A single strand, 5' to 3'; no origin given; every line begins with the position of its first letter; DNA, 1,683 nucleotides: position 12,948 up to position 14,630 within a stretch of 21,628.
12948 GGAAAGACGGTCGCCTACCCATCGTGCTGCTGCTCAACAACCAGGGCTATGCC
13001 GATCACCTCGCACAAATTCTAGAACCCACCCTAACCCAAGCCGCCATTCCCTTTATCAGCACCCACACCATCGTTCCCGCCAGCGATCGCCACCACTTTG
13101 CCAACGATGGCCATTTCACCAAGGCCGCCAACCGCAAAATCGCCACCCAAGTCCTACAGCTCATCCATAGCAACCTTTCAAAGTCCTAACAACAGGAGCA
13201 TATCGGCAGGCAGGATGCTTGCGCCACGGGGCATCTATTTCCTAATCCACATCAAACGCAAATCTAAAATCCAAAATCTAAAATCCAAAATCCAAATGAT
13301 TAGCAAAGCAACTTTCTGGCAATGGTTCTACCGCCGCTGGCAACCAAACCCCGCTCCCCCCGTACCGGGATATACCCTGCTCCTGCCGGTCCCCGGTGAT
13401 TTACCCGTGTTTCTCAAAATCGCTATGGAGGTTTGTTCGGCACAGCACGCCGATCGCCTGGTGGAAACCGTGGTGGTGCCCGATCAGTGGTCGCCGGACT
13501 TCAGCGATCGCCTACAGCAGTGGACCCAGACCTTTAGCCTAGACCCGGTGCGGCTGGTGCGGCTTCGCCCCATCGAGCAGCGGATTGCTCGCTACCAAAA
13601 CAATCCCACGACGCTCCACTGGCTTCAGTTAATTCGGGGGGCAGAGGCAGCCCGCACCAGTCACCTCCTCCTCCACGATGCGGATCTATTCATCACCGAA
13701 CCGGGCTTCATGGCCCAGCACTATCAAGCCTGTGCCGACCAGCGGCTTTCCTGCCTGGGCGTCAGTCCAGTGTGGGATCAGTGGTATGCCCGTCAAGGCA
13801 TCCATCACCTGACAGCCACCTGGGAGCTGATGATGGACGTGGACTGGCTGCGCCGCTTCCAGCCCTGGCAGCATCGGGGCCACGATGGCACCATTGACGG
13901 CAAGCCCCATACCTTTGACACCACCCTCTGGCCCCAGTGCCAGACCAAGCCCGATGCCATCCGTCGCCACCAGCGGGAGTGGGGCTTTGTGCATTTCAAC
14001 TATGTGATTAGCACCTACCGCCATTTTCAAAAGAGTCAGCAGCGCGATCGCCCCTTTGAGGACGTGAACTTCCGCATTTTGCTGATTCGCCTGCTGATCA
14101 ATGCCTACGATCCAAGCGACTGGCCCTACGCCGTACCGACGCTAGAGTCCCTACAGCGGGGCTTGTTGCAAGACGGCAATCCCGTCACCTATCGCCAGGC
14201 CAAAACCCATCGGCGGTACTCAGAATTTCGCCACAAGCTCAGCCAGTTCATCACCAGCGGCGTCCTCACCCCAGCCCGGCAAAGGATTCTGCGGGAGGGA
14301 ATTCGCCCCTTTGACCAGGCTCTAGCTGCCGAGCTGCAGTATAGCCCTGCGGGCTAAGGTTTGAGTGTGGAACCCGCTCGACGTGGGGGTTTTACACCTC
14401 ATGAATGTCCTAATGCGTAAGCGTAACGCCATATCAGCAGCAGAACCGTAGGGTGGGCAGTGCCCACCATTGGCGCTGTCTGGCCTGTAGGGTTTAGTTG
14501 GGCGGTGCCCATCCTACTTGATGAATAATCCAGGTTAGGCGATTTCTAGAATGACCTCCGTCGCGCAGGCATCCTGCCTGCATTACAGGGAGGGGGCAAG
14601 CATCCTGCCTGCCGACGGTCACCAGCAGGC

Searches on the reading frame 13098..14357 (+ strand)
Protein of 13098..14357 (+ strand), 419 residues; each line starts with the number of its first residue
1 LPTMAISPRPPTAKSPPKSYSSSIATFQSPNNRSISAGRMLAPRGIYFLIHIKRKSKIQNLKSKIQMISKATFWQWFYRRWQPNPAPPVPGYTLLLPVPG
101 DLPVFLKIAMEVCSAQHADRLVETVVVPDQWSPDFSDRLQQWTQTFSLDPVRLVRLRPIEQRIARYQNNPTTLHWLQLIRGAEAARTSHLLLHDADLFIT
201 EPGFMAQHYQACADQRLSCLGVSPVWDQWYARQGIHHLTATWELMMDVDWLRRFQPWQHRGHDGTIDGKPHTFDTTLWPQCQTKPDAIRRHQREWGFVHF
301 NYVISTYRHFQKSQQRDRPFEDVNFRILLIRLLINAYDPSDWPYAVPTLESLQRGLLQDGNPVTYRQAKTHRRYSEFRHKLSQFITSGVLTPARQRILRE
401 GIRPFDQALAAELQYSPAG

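Call 7: search_protein_families(library=pfam, proteins=[window:13098-14357:+])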
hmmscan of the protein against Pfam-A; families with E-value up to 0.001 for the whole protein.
window:13098-14357:+ (419 aa): 0 families

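Call 11: search_protein_families(library=ncbifam, proteins=[window:13098-14357:+], max_evalue=0.01)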
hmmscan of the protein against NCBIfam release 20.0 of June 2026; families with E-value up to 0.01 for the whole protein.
window:13098-14357:+ (419 aa): 0 families

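Call 27: find_homologous_proteins(query=window:13296-14354:+)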
Query window:13296-14354:+ (353 aa): 457 proteins with E <= 0.001 among 4447 candidates; the best 120 are listed.
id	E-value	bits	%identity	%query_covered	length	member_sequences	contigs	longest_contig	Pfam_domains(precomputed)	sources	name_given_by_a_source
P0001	3.8e-247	837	100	100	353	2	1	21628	-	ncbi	ncbi:MAG: hypothetical protein ACFB8W_09665 [Elainellaceae cyanobacterium]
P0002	1.4e-201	687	83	99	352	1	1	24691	-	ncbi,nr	ncbi:MAG: hypothetical protein VKK04_15375 [Synechococcales bacterium]|nr:hypothetical protein [Syne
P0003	5.1e-143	495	60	97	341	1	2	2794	-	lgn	-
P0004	6.7e-143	494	58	97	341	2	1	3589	-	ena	-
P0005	3.3e-142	492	60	98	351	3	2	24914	-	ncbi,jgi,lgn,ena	-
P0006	3.8e-141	488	57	97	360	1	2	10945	-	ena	-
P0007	1.4e-139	483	58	100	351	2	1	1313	-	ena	-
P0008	2.2e-139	483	58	97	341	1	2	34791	-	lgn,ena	-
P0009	1.7e-135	470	56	97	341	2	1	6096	-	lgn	-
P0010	2.1e-135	469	57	97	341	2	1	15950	-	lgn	-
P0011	6.3e-135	468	58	97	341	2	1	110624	-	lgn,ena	-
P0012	4.6e-134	465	57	97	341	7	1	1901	-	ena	-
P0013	3.4e-133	462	57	98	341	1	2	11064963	-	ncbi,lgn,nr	ncbi:hypothetical protein NIES4071_83960 [Calothrix sp. NIES-4071]|nr:hypothetical protein NIES4071_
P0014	1.2e-132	460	57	97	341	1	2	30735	-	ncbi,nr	ncbi:MAG: hypothetical protein HC903_21880 [Methylacidiphilales bacterium]|nr:hypothetical protein [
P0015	5.0e-132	458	57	97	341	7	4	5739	-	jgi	jgi:hypothetical protein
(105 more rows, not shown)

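Call 29: find_encoding_contigs(protein=P0002, flank=10000, max_places=3)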
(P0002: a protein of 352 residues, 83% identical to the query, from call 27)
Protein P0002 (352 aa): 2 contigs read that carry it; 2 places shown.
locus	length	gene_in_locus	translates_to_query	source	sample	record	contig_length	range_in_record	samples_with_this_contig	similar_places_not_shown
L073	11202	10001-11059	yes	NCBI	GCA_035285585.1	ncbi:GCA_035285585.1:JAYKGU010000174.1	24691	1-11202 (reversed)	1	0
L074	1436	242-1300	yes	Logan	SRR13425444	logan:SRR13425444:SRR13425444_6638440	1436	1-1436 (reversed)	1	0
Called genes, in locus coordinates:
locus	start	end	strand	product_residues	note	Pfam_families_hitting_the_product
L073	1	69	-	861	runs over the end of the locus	PF01136:Peptidase_U32, PF12392:DUF3656, PF01136:Peptidase_U32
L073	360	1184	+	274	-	PF12974:Phosphonate-bd (faint), PF10613:Lig_chan-Glu_bd, PF00497:SBP_bac_3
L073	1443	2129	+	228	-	PF00528:BPD_transp_1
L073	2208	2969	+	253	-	PF02463:SMC_N (weak), PF00005:ABC_tran, PF13304:AAA_21 (weak)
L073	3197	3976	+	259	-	PF00497:SBP_bac_3, PF10613:Lig_chan-Glu_bd (weak)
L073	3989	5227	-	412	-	PF04389:Peptidase_M28, PF01546:Peptidase_M20, PF07687:M20_dimer (weak)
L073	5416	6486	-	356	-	PF00685:Sulfotransfer_1 (faint), PF13469:Sulfotransfer_3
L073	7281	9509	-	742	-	PF14252:DUF4347, PF26766:Choice_anch_L, PF00353:HemolysinCabind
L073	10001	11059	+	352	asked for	-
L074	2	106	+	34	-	?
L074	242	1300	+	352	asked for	-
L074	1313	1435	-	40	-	?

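Call 64: list_cluster_members(proteins=[P0001])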
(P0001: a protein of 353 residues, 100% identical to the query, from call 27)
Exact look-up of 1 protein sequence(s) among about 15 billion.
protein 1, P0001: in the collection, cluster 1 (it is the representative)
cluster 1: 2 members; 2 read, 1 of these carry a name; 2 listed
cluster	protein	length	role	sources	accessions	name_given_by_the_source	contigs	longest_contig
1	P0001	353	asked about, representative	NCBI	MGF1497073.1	MAG: hypothetical protein ACFB8W_09665 [Elainellaceae cyanobacterium]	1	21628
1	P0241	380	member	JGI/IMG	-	-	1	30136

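Call 66: find_encoding_contigs(protein=P0241, flank=3000, max_places=3)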
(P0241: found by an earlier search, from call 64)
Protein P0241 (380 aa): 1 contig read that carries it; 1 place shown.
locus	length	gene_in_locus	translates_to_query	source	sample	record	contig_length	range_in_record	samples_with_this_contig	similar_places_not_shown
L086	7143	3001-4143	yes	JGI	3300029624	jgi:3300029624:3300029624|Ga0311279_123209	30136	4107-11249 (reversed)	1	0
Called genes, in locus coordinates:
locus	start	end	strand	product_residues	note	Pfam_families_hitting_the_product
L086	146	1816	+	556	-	PF03062:MBOAT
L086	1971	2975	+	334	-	-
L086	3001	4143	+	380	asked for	-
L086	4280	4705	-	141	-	PF04087:DUF389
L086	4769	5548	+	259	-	PF05685:Uma2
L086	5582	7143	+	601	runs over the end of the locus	PF00069:Pkinase, PF07714:PK_Tyr_Ser-Thr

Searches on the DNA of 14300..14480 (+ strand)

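Call 36: build_rna_model(alignment_id=A2, structure=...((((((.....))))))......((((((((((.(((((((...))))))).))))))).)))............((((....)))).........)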
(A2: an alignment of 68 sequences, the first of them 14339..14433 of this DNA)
Model R1 built from alignment A2 (68 sequences, 99 columns); structure: as given.
model positions 94; base pairs 27; branch points 2; effective number of sequences 1.01; information 0.607 bits per position. Calibrated on 0.2 Mb of random sequence (short: E-values are rough).
structure used (alignment columns):
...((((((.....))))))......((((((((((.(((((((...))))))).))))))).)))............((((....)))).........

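Call 37: search_with_rna_model(model_id=R1, source=window, filters=off, max_evalue=10, show_alignments=3)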
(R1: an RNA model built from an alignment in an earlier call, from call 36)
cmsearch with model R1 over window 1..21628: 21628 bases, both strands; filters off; matches with E-value up to 10: 10.
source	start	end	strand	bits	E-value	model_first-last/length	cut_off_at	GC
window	14340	14433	+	99.2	1.3e-19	1-94/94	no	0.52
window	1725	1812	+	74.9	1.9e-14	1-94/94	no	0.57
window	1748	1781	-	18.5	0.017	26-59/94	no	0.76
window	14335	14412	-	13.9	0.16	1-94/94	no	0.54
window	1350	1408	-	9.2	1.6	1-94/94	no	0.59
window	21480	21548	-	8.4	2.3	20-61/94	no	0.59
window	7554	7645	-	6.4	6.1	1-94/94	no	0.58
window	18966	19047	-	6.2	7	1-94/94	no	0.43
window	21476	21545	+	5.8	8.3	19-61/94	no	0.6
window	16053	16125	+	5.7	8.7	1-94/94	no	0.64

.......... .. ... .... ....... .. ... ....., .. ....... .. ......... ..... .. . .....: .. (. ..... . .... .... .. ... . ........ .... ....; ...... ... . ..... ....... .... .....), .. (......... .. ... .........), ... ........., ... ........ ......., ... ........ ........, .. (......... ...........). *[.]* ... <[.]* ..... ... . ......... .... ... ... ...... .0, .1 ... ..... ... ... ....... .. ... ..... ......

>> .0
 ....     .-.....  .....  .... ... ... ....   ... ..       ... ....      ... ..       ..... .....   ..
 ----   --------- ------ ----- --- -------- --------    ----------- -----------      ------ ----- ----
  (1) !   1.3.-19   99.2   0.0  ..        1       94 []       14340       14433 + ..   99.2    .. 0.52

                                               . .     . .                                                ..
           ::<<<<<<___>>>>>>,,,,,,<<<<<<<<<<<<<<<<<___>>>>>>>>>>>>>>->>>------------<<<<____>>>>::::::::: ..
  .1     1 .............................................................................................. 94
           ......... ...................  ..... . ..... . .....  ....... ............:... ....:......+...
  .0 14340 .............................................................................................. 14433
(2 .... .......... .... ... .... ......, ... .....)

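Call 44: search_with_rna_model(model_id=R1, sources=[L001, L002, L003, L004, L005, L006, L007, L008, L009, L010, L011, L012, L013, L014, L015, L017, L018, L019, L020, L021, L022, L023, L024, L025, L026, L027, L028, L029, L030, L031, L032, L033, L034, L035, L036, L037, L038, L039, L040, L041, L042, L043, L044, L045, L046, L047, L048, L049, L050, L051, L052, L053, L054, L055, L056, L057, L058, L059, L060, L061, L062, L063, L064, L065, L066, L067, L068, L070, L071, L072, L073], max_evalue=0.01)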
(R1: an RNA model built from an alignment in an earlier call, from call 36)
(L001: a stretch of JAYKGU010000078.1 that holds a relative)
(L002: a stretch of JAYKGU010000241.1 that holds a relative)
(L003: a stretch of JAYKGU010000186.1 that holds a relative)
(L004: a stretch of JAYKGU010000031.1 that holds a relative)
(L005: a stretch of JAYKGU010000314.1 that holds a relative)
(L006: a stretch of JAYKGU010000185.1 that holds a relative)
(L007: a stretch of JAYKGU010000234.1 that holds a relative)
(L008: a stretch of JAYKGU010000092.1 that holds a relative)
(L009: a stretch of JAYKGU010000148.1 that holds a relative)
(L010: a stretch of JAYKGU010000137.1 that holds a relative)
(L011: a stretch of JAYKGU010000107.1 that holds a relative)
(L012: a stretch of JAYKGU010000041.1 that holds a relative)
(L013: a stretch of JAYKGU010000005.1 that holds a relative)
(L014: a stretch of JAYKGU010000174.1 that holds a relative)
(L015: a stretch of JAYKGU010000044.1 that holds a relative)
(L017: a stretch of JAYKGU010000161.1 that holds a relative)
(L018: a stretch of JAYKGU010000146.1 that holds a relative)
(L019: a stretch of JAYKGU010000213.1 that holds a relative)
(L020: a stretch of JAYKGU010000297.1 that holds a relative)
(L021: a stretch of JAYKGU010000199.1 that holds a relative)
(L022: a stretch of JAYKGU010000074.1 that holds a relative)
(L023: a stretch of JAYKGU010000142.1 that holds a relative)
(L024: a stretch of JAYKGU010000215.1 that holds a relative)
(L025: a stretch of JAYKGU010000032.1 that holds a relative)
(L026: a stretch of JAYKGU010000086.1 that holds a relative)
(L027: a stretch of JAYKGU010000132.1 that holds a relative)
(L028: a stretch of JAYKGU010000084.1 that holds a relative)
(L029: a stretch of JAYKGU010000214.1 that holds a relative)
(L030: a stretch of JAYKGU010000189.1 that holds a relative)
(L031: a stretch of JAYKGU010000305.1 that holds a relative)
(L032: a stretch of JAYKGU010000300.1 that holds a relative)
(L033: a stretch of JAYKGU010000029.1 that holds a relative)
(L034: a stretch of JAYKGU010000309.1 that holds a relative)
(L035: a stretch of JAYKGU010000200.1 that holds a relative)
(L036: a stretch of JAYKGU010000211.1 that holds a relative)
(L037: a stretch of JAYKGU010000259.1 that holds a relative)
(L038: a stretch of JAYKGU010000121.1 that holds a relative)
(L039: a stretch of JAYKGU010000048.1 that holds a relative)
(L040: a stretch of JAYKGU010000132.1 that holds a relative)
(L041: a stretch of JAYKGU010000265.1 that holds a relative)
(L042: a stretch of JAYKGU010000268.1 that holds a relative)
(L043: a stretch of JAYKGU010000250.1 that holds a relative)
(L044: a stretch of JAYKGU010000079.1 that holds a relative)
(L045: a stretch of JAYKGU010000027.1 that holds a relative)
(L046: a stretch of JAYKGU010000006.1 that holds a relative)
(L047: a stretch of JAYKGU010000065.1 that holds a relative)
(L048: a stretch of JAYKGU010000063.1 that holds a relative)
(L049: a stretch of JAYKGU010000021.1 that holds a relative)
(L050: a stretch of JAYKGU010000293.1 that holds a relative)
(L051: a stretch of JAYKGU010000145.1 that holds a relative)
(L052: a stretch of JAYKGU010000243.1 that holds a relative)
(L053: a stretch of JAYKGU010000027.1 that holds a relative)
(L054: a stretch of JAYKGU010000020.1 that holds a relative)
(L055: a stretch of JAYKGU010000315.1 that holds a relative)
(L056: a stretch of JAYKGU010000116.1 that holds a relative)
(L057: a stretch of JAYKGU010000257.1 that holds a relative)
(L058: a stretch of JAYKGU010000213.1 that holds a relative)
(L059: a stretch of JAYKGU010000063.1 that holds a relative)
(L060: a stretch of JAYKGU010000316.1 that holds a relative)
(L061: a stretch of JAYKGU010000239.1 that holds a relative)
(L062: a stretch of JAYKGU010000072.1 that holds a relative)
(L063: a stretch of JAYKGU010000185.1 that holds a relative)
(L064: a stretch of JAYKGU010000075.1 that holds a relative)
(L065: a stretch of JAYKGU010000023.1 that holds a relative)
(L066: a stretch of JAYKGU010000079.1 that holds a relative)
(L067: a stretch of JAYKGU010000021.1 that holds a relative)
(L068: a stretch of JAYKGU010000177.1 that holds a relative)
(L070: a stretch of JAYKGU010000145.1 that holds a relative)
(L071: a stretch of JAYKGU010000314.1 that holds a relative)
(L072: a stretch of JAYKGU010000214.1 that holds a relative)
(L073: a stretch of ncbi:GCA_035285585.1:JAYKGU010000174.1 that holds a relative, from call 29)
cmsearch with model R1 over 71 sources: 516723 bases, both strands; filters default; matches with E-value up to 0.01: 139.
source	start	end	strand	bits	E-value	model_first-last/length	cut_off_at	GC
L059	6462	6555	-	124.3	1.5e-23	1-94/94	no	0.56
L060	5658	5751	+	124.3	1.5e-23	1-94/94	no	0.56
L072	5192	5285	+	124.3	1.5e-23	1-94/94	no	0.56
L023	2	95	-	124.1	1.6e-23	1-94/94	no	0.56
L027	3877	3970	-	122.8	3.2e-23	1-94/94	no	0.55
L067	825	918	+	122.5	3.7e-23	1-94/94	no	0.55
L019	1910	2003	-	122.4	3.8e-23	1-94/94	no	0.57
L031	3322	3415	+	121.8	5.1e-23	1-94/94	no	0.55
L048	841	934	-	121.5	5.9e-23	1-94/94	no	0.56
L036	2264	2357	-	121.5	6e-23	1-94/94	no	0.56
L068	5846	5939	+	121.3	6.6e-23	1-94/94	no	0.54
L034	2585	2678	+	120.5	9.7e-23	1-94/94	no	0.56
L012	2528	2621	-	120.2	1.1e-22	1-94/94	no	0.55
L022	3121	3214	+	119.9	1.3e-22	1-94/94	no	0.56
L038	1692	1785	+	119.8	1.4e-22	1-94/94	no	0.56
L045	1248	1341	+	119.5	1.6e-22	1-94/94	no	0.56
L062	5484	5577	+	119.4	1.6e-22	1-94/94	no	0.62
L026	1825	1918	+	119.4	1.7e-22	1-94/94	no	0.55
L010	2733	2826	+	119.1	1.9e-22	1-94/94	no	0.57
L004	5226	5319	+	118.8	2.2e-22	1-94/94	no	0.57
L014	7225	7318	+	118.5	2.5e-22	1-94/94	no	0.54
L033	4215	4308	+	118.1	3.1e-22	1-94/94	no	0.54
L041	5307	5400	+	118.1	3.1e-22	1-94/94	no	0.56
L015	2936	3029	-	118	3.2e-22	1-94/94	no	0.59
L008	4797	4890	+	117.5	4.3e-22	1-94/94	no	0.56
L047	3321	3414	-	117.4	4.3e-22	1-94/94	no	0.54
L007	6614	6707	+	116.7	6.2e-22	1-94/94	no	0.57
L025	2497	2590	-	116.4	7e-22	1-94/94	no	0.57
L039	2337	2430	-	115.9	9.3e-22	1-94/94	no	0.54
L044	2836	2929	-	115.6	1e-21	1-94/94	no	0.54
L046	3695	3788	+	115.6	1e-21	1-94/94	no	0.54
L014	743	837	-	115.5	1.1e-21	1-94/94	no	0.58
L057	1381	1476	+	115.1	1.3e-21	1-94/94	no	0.56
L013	719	812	+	114.9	1.5e-21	1-94/94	no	0.59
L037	156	249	+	114.5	1.8e-21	1-94/94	no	0.55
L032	548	641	-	114.2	2e-21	1-94/94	no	0.6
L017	7789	7882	+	113.8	2.5e-21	1-94/94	no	0.55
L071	6947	7040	+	113.1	3.6e-21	1-94/94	no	0.57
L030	6051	6144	+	112.8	4.1e-21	1-94/94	no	0.56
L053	1987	2080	+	112.6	4.5e-21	1-94/94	no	0.54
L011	7666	7759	-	112.5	4.7e-21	1-94/94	no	0.57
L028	2016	2109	-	112.4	4.9e-21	1-94/94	no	0.55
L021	53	146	+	112.2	5.5e-21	1-94/94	no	0.54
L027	5056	5149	-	112.2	5.6e-21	1-94/94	no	0.59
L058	7258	7351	+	111.5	8e-21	1-94/94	no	0.57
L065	6842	6935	-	111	1e-20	1-94/94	no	0.56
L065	7843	7936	+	110.9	1e-20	1-94/94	no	0.56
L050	1251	1343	+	110.8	1.1e-20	1-94/94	no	0.56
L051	5598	5691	+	110.6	1.2e-20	1-94/94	no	0.53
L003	6237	6330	-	110.5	1.3e-20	1-94/94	no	0.54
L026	7347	7440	+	110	1.6e-20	1-94/94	no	0.61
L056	6216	6309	+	109.8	1.8e-20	1-94/94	no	0.59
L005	1898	1990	+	109.4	2.2e-20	1-94/94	no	0.55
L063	6930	7022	+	109.4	2.2e-20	1-94/94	no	0.55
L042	3139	3231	-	109.2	2.4e-20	1-94/94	no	0.59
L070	6730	6823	-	109.1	2.6e-20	1-94/94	no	0.53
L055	2776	2869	+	108.8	3e-20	1-94/94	no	0.51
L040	5298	5392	-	108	4.3e-20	1-94/94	no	0.55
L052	4778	4871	-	107.9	4.5e-20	1-94/94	no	0.54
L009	5943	6036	+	107.3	6e-20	1-94/94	no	0.59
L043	2313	2406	-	107.3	6e-20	1-94/94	no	0.53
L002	2981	3074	+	107.3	6.1e-20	1-94/94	no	0.54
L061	5084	5177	+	106.1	1.1e-19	1-94/94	no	0.55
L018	1302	1395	+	104.1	2.9e-19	1-94/94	no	0.54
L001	7451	7544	+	101.6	9.8e-19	1-94/94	no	0.55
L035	1192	1286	+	99.9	2.2e-18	1-94/94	no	0.56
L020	442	534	-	97.4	7.8e-18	1-94/94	no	0.56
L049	7651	7744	-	96.2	1.3e-17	1-94/94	no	0.5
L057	6350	6443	-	92.3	9.4e-17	1-94/94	no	0.55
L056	4189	4284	-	89.8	3.1e-16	1-94/94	no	0.54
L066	2954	3047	+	88.4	6.3e-16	1-94/94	no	0.52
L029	1844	1931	-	86.4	1.6e-15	1-94/94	no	0.51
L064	2773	2852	+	85.9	2.1e-15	1-94/94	no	0.5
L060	4922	5013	-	83.8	5.8e-15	1-94/94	no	0.53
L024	1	55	-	66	3.4e-11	1-55/94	3'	0.64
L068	3873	3965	+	63.2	1.4e-10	1-94/94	no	0.54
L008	4792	4869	-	37.5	3.8e-05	1-94/94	no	0.56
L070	2750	2841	-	37.3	4.3e-05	1-94/94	no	0.61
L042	3139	3237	+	37.1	4.7e-05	1-94/94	no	0.6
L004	5220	5295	-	37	4.8e-05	1-94/94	no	0.58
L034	2579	2657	-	36.9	5.1e-05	1-94/94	no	0.57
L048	841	939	+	36.8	5.3e-05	1-94/94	no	0.56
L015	2957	3034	+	36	8e-05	1-94/94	no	0.59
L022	3144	3179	-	35.6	9.5e-05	25-60/94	no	0.72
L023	37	72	+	35.6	9.5e-05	25-60/94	no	0.72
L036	2299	2334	+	35.6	9.5e-05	25-60/94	no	0.72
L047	3356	3391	+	35.6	9.5e-05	25-60/94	no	0.72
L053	2010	2045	-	35.6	9.5e-05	25-60/94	no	0.72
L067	848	883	-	35.6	9.5e-05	25-60/94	no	0.72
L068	5869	5904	-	35.6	9.5e-05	25-60/94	no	0.72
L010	2756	2791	-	35.5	0.0001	25-60/94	no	0.72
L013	742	777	-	35.5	0.0001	25-60/94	no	0.72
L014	7248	7283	-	35.5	0.0001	25-60/94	no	0.72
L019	1945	1980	+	35.5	0.0001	25-60/94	no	0.72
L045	1271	1306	-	35.5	0.0001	25-60/94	no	0.72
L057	1406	1441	-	35.5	0.0001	25-60/94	no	0.72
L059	6497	6532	+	35.5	0.0001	25-60/94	no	0.72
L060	5681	5716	-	35.5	0.0001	25-60/94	no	0.72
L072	5215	5250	-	35.5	0.0001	25-60/94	no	0.72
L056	6216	6291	-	35.4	0.0001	1-94/94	no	0.61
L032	561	641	+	35.3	0.00011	1-94/94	no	0.62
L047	6696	6730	-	34.9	0.00013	60-94/94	5'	0.46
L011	7687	7759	+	34.9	0.00014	1-94/94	no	0.56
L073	7159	7252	-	34.7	0.00015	1-94/94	no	0.47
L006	1156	1204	-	34.5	0.00016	1-94/94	no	0.51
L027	3912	3947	+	34.5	0.00017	25-60/94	no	0.69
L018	1297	1384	-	34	0.00021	1-94/94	no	0.57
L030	6046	6123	-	34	0.00021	1-94/94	no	0.56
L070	6766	6799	+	33.8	0.00023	26-59/94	no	0.71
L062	5478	5556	-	33.5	0.00027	1-94/94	no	0.62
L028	2016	2114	+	33.5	0.00027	1-94/94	no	0.55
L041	5302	5379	-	33.3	0.00029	1-94/94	no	0.56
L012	2563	2598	+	33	0.00034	25-60/94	no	0.69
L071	6970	7005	-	33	0.00034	25-60/94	no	0.69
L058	7281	7316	-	33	0.00035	25-60/94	no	0.72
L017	7812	7847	-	32.7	0.0004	25-60/94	no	0.69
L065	6863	6935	+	32.5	0.00043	1-94/94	no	0.58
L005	1920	1955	-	32.4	0.00046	25-60/94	no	0.69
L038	1715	1750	-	31.6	0.00068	25-60/94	no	0.69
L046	3718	3753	-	31.6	0.00068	25-60/94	no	0.69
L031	3345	3380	-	31.5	0.00073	25-60/94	no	0.69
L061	5107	5142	-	31.5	0.00073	25-60/94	no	0.69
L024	1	55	+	30.7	0.0011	29-94/94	5'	0.64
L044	2871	2906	+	30.4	0.0012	25-60/94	no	0.67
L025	2532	2567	+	30.1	0.0014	25-60/94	no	0.72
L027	5091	5126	+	30.1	0.0014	25-60/94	no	0.72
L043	2313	2411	+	30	0.0015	1-94/94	no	0.51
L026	7347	7427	-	29.3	0.002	1-94/94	no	0.62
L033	4215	4287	-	29.3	0.0021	1-94/94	no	0.55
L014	778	814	+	29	0.0024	25-60/94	no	0.73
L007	6637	6672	-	28.9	0.0026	25-60/94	no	0.72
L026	1848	1883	-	27.9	0.0042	25-60/94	no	0.69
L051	5598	5670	-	27.7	0.0046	1-94/94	no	0.53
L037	183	211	-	26.9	0.0067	28-56/94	no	0.72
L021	76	111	-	26.6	0.0077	25-60/94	no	0.67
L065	7866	7901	-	26.6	0.0077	25-60/94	no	0.69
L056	4224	4261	+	26.6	0.0078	25-60/94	no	0.74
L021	1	71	-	26.6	0.0079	1-72/94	3'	0.65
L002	2981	3053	-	26.3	0.0089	1-94/94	no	0.55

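Call 53: search_with_rna_model(model_id=R1, sources=[L080, L081, L082, L083, L084, L085], max_evalue=0.1)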
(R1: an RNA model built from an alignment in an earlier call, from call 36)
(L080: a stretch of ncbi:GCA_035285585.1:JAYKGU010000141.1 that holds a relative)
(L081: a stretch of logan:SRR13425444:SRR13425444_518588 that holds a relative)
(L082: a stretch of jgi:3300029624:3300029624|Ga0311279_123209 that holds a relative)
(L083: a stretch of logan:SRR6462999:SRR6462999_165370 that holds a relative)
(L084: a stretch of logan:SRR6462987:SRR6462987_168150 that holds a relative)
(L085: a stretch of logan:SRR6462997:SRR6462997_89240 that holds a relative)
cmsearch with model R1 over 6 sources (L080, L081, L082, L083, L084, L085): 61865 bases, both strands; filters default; matches with E-value up to 0.1: 7.
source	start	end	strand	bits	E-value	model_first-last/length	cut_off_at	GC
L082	10424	10511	-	74.9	5.3e-14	1-94/94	no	0.57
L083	10424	10505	-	60.3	6.6e-11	7-94/94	5'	0.57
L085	5778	5858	-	56.8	3.7e-10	8-94/94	5'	0.58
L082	18793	18883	-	23.1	0.0051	1-94/94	no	0.46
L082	10455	10488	+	18.5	0.048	25-60/94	no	0.76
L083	10455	10488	+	18.5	0.048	25-60/94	no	0.76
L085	5809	5842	+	18.5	0.048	25-60/94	no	0.76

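Call 72: search_rna_families(source=window, start=14300, end=14480, threshold=evalue, max_evalue=1)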
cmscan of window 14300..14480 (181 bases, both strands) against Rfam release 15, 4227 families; matches with E-value up to 1: 0.
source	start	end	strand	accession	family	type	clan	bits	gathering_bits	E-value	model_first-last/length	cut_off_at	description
